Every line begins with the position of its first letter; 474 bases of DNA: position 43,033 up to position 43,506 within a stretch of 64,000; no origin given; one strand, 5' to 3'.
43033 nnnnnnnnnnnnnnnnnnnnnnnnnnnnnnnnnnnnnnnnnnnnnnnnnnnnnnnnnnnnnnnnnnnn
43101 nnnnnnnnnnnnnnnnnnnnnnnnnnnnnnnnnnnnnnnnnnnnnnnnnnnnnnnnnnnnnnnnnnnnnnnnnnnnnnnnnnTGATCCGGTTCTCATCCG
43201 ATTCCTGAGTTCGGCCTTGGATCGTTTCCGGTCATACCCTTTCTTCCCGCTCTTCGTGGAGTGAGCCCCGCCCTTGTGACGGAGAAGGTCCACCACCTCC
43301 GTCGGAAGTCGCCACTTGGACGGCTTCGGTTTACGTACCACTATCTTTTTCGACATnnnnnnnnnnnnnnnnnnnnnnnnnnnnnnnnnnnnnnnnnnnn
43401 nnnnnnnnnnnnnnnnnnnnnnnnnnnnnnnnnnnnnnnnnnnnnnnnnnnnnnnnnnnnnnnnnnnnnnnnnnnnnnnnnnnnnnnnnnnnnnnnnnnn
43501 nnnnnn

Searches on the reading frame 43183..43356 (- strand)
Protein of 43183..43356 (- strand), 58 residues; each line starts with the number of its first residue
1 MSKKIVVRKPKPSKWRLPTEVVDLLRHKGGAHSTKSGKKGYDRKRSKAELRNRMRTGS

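Call 35: find_homologous_proteins(query=window:43183-43356:-, max_evalue=0.001)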
Query window:43183-43356:- (58 aa): 12 proteins with E <= 0.001 among 12 candidates.
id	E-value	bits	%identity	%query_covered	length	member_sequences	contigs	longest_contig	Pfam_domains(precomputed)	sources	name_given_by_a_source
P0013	5.0e-30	119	100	100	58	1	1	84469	-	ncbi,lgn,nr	ncbi:MAG: hypothetical protein HGA31_00295 [Candidatus Moranbacteria bacterium]|nr:hypothetical prot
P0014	7.9e-24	99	86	98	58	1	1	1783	-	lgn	-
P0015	6.5e-23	96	85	93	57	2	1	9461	-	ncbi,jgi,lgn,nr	ncbi:MAG: hypothetical protein HGA33_03000 [Candidatus Moranbacteria bacterium]|nr:hypothetical prot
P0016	3.1e-22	94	81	100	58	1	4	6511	-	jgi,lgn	-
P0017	2.8e-20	88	80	93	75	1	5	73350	-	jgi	jgi:hypothetical protein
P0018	1.9e-18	83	76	100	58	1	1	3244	-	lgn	-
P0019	4.0e-18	82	86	76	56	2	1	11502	-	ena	-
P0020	7.8e-18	81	84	76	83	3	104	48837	-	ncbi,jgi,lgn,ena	jgi:hypothetical protein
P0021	5.4e-17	78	90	69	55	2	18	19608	-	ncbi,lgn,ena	-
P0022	9.9e-10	55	88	55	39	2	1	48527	-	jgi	-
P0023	2.7e-8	51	81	55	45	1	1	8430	-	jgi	jgi:hypothetical protein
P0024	4.2e-8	50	76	57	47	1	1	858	-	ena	-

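Call 36: find_encoding_contigs(protein=P0017, flank=10000, max_places=3)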
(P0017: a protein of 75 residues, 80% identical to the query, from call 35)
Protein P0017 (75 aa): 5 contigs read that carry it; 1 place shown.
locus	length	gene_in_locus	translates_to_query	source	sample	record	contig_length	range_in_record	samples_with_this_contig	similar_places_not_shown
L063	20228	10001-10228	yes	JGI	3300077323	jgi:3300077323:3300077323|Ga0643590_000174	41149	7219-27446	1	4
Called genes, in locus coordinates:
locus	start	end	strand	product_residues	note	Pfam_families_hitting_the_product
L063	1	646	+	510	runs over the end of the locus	PF02310:B12-binding, PF04055:Radical_SAM (weak)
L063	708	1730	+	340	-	PF04055:Radical_SAM (weak)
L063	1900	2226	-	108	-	PF01649:Ribosomal_S20p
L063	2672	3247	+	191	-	PF01330:RuvA_N, PF00633:HHH (faint), PF14520:HHH_5, PF07499:RuvA_C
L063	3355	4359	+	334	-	PF02388:FemAB, PF13480:Acetyltransf_6, PF02388:FemAB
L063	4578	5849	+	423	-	PF08245:Mur_ligase_M, PF02875:Mur_ligase_C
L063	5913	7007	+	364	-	-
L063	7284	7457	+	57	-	-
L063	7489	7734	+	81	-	-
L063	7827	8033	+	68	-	-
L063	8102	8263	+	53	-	-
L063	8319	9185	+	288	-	PF01978:TrmB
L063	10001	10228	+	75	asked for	-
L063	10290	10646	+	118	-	-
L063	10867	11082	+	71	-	-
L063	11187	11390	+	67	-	-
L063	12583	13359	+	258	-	-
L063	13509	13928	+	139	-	-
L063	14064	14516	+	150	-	-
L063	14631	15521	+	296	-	-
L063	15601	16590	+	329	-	-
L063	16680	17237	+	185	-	-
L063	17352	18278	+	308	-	-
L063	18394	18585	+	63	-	-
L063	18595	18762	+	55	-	-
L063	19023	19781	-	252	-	PF01978:TrmB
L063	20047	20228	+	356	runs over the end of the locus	PF00291:PALP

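Call 37: find_encoding_contigs(protein=P0019, flank=10000, max_places=2)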
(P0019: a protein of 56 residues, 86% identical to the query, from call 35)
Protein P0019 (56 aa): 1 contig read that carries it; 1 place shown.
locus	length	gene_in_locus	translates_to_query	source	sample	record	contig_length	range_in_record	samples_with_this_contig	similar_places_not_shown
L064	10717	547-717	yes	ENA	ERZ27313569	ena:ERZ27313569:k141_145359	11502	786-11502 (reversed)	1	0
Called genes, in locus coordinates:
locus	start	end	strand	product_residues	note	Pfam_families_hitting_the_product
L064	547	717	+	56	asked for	-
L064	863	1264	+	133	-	-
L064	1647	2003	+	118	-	-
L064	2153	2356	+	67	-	-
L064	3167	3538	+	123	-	-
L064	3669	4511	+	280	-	-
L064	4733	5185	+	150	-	-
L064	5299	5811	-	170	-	PF02681:DUF212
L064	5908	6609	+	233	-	-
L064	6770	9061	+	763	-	PF00580:UvrD-helicase, PF01443:Viral_helicase1 (faint), PF13245:AAA_19, PF13361:UvrD_C, PF13538:UvrD_C_2, PF21196:PcrA_UvrD_tudor (weak)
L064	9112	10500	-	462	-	PF18127:NAMPT_N, PF04095:NAPRTase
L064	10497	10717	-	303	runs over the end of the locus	PF00293:NUDIX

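Call 38: find_encoding_contigs(protein=P0015, flank=10000, max_places=2)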
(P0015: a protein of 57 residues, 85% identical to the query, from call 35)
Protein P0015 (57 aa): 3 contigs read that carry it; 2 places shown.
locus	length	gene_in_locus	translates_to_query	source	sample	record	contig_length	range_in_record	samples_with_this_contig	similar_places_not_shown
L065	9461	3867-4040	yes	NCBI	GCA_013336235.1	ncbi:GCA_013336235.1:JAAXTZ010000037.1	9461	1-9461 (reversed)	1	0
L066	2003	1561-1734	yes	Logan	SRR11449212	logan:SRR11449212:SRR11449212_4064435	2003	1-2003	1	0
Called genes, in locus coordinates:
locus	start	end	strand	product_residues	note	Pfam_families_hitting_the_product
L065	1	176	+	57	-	?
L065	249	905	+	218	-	-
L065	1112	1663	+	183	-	-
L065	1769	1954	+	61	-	-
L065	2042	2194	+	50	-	-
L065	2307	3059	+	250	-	PF01978:TrmB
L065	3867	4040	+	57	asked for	-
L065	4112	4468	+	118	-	-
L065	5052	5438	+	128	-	-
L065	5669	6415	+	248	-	-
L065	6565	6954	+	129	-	-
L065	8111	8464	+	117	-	-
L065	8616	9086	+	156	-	-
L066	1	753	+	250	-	PF01978:TrmB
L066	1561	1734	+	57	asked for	-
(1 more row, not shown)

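Call 39: find_encoding_contigs(protein=P0023, flank=10000, max_places=2)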
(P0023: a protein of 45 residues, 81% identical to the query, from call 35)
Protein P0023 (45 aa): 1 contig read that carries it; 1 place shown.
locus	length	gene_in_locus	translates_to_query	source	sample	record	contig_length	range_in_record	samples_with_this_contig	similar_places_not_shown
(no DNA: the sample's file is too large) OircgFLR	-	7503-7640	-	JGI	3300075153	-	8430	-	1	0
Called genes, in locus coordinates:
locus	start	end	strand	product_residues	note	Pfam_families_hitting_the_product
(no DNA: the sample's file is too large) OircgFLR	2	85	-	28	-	?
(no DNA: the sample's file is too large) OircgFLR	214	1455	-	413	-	PF24514:SpaA_4, PF19403:SpaA_2 (weak)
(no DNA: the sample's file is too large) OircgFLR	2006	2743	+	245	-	PF01978:TrmB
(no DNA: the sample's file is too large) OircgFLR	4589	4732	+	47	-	-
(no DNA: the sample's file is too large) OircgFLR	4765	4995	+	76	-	-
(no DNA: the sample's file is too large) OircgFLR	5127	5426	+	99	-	-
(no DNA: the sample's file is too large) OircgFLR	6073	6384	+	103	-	-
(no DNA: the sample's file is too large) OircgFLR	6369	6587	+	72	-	-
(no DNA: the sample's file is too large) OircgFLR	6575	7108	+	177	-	-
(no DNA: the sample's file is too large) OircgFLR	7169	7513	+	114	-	-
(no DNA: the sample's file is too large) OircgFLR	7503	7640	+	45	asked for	-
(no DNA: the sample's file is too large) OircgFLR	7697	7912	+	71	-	-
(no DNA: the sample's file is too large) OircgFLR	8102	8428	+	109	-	?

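Call 66: search_protein_families(library=pfam, proteins=[window:43183-43356:-, L063:14631-15518:+, L063:17352-18275:+, L063:12604-13356:+], max_evalue=0.1)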
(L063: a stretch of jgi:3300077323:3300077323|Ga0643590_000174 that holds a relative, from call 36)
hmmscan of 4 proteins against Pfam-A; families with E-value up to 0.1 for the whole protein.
window:43183-43356:- (58 aa): 0 families

L063:14631-15518:+ (296 aa): 1 family
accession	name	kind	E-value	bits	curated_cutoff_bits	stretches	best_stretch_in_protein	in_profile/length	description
PF13344.12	Hydrolase_6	-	0.019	15.4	27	0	203-239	1-37/101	Haloacid dehalogenase-like hydrolase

L063:17352-18275:+ (308 aa): 1 family
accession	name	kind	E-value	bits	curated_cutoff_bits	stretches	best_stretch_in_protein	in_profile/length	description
PF08282.18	Hydrolase_3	-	0.034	14.3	20.9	1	215-282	1-66/255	haloacid dehalogenase-like hydrolase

L063:12604-13356:+ (251 aa): 0 families
